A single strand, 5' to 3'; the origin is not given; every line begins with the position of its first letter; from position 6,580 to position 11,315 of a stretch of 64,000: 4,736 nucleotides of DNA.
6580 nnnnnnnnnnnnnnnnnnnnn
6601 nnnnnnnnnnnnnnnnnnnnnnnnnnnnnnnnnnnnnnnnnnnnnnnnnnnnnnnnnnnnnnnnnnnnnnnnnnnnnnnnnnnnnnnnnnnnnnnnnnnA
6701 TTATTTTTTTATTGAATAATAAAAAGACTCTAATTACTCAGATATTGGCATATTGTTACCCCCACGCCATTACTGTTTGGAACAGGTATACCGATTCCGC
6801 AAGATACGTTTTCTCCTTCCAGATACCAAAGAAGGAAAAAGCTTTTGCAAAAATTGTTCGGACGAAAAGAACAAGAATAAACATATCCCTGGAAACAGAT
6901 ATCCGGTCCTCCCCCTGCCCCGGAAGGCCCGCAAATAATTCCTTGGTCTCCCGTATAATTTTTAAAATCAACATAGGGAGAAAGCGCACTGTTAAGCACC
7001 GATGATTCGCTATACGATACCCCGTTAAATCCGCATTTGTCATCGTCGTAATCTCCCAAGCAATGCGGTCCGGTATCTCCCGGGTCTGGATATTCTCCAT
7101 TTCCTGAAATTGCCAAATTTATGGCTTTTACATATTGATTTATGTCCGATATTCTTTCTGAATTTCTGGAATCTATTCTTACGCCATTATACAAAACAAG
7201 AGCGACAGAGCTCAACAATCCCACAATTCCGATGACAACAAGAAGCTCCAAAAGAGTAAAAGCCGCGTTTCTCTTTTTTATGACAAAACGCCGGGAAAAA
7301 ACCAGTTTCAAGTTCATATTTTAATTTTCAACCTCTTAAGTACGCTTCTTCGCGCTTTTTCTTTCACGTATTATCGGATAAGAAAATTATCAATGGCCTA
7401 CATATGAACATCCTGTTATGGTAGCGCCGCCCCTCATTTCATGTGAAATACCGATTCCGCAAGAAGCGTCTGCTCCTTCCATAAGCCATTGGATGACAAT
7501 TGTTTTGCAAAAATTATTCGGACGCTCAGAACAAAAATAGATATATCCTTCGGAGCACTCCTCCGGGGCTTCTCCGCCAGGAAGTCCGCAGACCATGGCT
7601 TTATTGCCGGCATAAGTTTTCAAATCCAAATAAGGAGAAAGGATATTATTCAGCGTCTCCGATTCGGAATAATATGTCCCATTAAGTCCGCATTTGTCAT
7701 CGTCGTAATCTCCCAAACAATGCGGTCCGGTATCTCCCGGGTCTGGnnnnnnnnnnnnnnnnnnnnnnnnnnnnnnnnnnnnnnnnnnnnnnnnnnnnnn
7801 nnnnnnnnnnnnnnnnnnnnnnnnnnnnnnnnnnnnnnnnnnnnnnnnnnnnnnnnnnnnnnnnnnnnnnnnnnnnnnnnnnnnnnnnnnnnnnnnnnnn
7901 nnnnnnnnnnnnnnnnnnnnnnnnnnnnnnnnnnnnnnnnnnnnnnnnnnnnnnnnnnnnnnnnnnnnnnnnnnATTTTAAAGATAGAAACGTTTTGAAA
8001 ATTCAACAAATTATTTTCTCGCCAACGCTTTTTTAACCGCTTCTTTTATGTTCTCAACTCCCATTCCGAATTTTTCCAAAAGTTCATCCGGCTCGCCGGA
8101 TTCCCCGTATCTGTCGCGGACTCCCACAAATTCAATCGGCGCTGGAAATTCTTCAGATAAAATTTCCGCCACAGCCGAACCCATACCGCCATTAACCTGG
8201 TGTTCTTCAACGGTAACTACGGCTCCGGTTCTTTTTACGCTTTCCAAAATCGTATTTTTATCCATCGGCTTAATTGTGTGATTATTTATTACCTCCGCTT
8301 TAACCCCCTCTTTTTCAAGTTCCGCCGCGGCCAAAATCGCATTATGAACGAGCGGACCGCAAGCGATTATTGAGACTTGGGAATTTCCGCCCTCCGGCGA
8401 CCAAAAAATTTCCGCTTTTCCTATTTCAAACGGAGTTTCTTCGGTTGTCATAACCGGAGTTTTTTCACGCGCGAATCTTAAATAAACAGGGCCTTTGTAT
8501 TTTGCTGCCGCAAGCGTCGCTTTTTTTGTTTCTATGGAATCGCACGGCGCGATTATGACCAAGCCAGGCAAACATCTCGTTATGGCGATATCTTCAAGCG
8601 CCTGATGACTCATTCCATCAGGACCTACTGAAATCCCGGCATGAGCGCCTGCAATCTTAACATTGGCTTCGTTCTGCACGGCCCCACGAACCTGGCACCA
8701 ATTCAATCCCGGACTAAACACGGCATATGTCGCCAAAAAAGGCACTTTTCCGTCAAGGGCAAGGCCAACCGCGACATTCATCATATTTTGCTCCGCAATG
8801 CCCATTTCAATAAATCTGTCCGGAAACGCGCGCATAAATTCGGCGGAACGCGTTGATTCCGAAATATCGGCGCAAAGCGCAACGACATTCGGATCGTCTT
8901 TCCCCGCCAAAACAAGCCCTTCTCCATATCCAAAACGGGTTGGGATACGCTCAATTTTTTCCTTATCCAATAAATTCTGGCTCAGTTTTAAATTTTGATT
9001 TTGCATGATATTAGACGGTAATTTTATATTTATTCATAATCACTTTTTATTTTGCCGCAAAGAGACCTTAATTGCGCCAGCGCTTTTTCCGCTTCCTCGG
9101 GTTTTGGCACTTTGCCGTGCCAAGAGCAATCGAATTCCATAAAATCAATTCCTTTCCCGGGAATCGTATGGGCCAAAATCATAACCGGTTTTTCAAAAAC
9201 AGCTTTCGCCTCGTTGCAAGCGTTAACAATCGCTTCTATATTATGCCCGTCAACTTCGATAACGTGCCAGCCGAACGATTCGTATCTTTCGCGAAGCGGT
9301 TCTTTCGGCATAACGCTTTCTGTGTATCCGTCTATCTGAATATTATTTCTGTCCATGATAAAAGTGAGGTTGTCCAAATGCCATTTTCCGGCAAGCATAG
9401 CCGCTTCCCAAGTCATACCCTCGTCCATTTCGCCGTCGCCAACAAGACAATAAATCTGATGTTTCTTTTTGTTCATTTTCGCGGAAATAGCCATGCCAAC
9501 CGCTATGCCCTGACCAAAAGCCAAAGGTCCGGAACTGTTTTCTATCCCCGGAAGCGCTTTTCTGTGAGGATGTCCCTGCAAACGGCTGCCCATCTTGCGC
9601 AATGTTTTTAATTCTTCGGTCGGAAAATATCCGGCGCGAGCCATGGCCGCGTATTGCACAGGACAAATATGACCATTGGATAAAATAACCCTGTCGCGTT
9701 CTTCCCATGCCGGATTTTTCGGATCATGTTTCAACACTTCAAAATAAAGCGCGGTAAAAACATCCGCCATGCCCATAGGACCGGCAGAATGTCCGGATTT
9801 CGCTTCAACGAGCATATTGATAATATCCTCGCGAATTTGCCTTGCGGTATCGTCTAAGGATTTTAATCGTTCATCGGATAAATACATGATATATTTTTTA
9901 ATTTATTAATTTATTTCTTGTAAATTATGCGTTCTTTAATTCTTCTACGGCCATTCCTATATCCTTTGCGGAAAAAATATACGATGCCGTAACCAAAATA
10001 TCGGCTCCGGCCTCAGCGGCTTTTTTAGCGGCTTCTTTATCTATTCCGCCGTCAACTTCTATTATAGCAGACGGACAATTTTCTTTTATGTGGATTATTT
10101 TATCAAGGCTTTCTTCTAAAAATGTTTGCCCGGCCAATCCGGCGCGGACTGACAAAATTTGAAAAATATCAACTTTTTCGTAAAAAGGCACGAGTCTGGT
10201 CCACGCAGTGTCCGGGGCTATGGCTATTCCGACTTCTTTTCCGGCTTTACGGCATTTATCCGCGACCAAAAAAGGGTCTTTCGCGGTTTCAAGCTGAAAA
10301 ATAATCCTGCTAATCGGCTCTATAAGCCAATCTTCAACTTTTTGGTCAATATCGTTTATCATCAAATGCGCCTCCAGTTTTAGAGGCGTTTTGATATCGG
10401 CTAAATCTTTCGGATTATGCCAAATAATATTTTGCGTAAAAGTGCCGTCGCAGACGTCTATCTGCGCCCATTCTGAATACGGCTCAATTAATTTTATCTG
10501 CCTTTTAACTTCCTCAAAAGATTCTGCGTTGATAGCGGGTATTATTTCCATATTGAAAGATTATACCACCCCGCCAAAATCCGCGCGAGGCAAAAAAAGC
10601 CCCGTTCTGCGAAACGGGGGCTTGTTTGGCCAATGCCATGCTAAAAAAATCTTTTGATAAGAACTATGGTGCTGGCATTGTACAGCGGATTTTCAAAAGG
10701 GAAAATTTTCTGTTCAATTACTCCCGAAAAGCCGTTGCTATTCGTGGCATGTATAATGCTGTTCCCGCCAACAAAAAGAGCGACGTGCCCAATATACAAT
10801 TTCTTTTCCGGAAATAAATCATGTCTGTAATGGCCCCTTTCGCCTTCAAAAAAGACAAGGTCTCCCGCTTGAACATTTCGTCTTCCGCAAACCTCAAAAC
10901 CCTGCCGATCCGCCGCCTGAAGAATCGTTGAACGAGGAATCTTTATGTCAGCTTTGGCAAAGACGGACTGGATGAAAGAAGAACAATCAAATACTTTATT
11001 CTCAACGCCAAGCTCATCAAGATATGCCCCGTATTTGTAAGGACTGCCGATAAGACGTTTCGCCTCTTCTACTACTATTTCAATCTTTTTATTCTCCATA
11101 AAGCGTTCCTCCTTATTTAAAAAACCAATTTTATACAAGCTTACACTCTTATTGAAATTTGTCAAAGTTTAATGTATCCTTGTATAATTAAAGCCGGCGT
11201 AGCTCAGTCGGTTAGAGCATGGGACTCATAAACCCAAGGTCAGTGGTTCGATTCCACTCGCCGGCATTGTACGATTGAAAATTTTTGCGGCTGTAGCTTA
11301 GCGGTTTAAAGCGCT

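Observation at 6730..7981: Tandem pilin genes with identical 5' thirds and divergent Cys-rich 3' regions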

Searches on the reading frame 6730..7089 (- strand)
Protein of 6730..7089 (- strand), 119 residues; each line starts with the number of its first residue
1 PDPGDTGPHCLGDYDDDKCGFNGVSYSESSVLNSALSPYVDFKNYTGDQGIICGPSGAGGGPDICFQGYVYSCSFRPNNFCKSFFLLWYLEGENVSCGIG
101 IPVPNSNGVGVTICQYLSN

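Call 70: find_encoding_contigs(protein=window:6730-7089:-, flank=3000, max_places=4)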
Protein window:6730-7089:- (119 aa): no gene with exactly this product is on record in the collection.

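Call 80: find_homologous_proteins(query=window:6733-7029:-, max_evalue=0.01)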
Query seq(99 aa): no candidate shares three 5-residue words with the query. No homologue found.

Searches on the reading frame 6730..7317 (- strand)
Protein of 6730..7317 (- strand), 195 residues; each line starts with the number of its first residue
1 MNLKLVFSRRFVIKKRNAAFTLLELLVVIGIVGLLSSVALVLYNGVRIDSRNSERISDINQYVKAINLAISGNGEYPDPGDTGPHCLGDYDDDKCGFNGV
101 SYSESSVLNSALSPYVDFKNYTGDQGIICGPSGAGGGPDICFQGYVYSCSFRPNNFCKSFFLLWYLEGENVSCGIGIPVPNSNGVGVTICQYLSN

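Call 5: search_protein_families(library=pfam, proteins=[window:6730-7317:-], max_evalue=0.01)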
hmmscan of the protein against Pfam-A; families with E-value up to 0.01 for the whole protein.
window:6730-7317:- (195 aa): 1 family
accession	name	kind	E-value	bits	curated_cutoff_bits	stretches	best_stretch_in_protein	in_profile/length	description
PF07963.17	N_methyl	-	1.6e-06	27.9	21.2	1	14-40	1-27/27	Prokaryotic N-terminal methylation motif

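Call 6: search_protein_families(library=ncbifam, proteins=[window:6730-7317:-], max_evalue=1)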
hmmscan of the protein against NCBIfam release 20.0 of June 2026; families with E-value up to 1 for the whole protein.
window:6730-7317:- (195 aa): 10 families
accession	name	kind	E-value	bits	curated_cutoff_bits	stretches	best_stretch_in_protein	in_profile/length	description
TIGR02532.1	IV_pilin_GFxxxE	domain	5.6e-05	22.8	16.3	1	18-40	2-24/24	prepilin-type N-terminal cleavage/methylation domain-containing protein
TIGR01708.2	typeII_sec_gspH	equivalog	6.6e-05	23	80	1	20-46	4-30/169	type II secretion system minor pseudopilin GspH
TIGR01710.1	typeII_sec_gspG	equivalog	0.00011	22.3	88.85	1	19-78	2-61/134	type II secretion system major pseudopilin GspG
NF041775.1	typeIV_PilA_Myxo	equivalog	0.00013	22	400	1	14-59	7-52/214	type IV pilin protein PilA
NF007862.0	PRK10574.1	equivalog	0.00015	21.9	138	1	16-69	3-56/145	prepilin peptidase-dependent pilin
NF041013.1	T4P_ComGE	equivalog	0.0011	19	49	1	15-60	1-46/83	competence type IV pilus minor pilin ComGE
TIGR02596.1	TIGR02596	subfamily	0.0027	17.8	70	1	20-47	1-28/196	Verru_Chthon cassette protein D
NF007800.0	PRK10506.1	equivalog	0.01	15.6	158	1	15-64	6-55/163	prepilin peptidase-dependent protein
TIGR01711.1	gspJ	equivalog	0.032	14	64.85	1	19-55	2-39/192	type II secretion system minor pseudopilin GspJ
NF040999.1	pilin_ComGC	equivalog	0.16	12.1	75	1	18-35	2-19/84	competence type IV pilus major pilin ComGC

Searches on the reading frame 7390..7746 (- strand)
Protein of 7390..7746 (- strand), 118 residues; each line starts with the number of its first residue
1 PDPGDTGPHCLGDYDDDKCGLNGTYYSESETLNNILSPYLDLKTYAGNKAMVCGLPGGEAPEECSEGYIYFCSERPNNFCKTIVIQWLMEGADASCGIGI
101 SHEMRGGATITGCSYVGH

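Call 69: find_encoding_contigs(protein=window:7390-7746:-, flank=3000, max_places=4)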
Protein window:7390-7746:- (118 aa): no gene with exactly this product is on record in the collection.

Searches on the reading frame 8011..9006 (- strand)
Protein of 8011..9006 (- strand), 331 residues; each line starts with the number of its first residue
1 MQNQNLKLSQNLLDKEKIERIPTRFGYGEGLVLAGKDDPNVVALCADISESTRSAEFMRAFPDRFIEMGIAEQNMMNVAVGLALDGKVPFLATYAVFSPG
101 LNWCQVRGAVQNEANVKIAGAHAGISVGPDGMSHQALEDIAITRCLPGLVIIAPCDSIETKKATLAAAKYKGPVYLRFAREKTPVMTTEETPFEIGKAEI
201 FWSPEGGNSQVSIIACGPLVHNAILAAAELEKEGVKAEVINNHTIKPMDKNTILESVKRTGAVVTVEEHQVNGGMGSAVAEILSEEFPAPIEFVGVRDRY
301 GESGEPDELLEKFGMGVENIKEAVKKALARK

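Call 5: search_protein_families(library=pfam, proteins=[window:8011-9006:-], max_evalue=0.01)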
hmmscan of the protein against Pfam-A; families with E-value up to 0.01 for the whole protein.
window:8011-9006:- (331 aa): 4 families
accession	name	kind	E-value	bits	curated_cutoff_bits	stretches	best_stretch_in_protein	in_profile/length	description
PF02779.29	Transket_pyr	-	1.7e-39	135.7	27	1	21-184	3-173/174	Transketolase, pyrimidine binding domain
PF02780.25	Transketolase_C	-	1.1e-32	112.9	25.9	1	208-320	9-124/124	Transketolase, C-terminal domain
PF22613.1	Transketolase_C_1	-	3.1e-06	27.8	27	1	206-315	9-112/113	Transketolase-like TK C-terminal domain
PF17147.9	PFOR_II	-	0.003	18.3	27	1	211-286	3-81/102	Pyruvate:ferredoxin oxidoreductase core domain II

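Call 64: find_encoding_contigs(protein=window:8011-9006:-, flank=4000, max_places=4)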
Protein window:8011-9006:- (331 aa): 1 contig read that carries it; 1 place shown.
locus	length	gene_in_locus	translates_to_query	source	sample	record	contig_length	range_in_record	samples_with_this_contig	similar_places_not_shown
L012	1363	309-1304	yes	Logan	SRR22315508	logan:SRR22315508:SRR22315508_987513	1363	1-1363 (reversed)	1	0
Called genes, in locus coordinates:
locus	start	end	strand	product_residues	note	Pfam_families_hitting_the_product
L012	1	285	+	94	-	?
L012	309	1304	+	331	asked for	PF02779:Transket_pyr, PF02780:Transketolase_C, PF22613:Transketolase_C_1 (weak)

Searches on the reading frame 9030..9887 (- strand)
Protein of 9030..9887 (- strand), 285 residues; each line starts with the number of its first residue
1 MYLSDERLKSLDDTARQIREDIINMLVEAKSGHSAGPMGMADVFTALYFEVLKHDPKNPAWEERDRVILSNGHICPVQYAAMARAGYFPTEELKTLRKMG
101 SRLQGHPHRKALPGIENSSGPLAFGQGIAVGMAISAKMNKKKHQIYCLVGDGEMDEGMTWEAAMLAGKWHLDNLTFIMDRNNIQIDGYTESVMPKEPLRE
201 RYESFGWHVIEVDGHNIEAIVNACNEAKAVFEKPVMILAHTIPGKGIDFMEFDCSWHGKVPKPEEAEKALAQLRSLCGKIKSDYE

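Call 5: search_protein_families(library=pfam, proteins=[window:9030-9887:-], max_evalue=0.01)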
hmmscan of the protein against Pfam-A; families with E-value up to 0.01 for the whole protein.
window:9030-9887:- (285 aa): 5 families
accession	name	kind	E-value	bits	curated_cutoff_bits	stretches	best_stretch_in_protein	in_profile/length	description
PF00456.26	Transketolase_N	-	1.1e-62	212.5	22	1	15-267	6-269/334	Transketolase, thiamine diphosphate binding domain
PF13292.11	DXP_synthase_N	-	3.3e-14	53.2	21.2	1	9-186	16-176/274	1-deoxy-D-xylulose-5-phosphate synthase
PF00676.26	E1_dh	-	2.2e-11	43.7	22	1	98-237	80-220/300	Dehydrogenase E1 component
PF09364.15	XFP_N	-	0.00032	20.1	23.7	1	127-224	143-244/364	XFP N-terminal domain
PF02775.26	TPP_enzyme_C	-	0.0026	18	21.9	1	127-171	31-73/151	Thiamine pyrophosphate enzyme, C-terminal TPP binding domain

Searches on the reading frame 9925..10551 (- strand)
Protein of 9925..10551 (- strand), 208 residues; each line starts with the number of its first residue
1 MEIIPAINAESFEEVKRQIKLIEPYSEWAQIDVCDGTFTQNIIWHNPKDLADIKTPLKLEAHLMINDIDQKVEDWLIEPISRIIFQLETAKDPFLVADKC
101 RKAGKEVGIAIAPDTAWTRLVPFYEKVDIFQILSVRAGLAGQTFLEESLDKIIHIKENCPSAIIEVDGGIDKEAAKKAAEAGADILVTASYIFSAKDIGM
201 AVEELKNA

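Call 5: search_protein_families(library=pfam, proteins=[window:9925-10551:-], max_evalue=0.01)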
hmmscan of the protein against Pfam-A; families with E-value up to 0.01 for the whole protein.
window:9925-10551:- (208 aa): 2 families
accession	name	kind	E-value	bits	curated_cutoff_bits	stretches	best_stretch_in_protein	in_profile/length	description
PF00834.25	Ribul_P_3_epim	-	3.4e-34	118.4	21.1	1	3-193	2-198/198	Ribulose-phosphate 3 epimerase family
PF01884.23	PcrB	-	0.0023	17.9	23.9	1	147-201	166-218/226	PcrB family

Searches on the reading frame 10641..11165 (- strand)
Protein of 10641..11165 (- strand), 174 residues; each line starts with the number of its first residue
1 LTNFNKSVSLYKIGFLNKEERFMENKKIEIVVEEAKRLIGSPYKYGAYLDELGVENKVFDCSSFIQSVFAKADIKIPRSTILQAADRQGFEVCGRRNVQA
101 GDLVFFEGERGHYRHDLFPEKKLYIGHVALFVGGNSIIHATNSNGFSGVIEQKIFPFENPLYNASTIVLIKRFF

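Call 5: search_protein_families(library=pfam, proteins=[window:10641-11165:-], max_evalue=0.01)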
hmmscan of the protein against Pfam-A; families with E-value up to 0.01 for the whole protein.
window:10641-11165:- (174 aa): 3 families
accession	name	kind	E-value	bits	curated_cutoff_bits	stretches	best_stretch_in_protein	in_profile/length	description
PF00877.26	NLPC_P60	-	1.3e-16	60.9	23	1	40-146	1-86/105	NlpC/P60 family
PF05708.18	Peptidase_C92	-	3.7e-06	27.5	27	1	10-85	66-134/166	Permuted papain-like amidase enzyme, YaeF/YiiX, C92 family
PF05382.19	Amidase_5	-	0.005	17.2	21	1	59-144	29-111/142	Bacteriophage peptidoglycan hydrolase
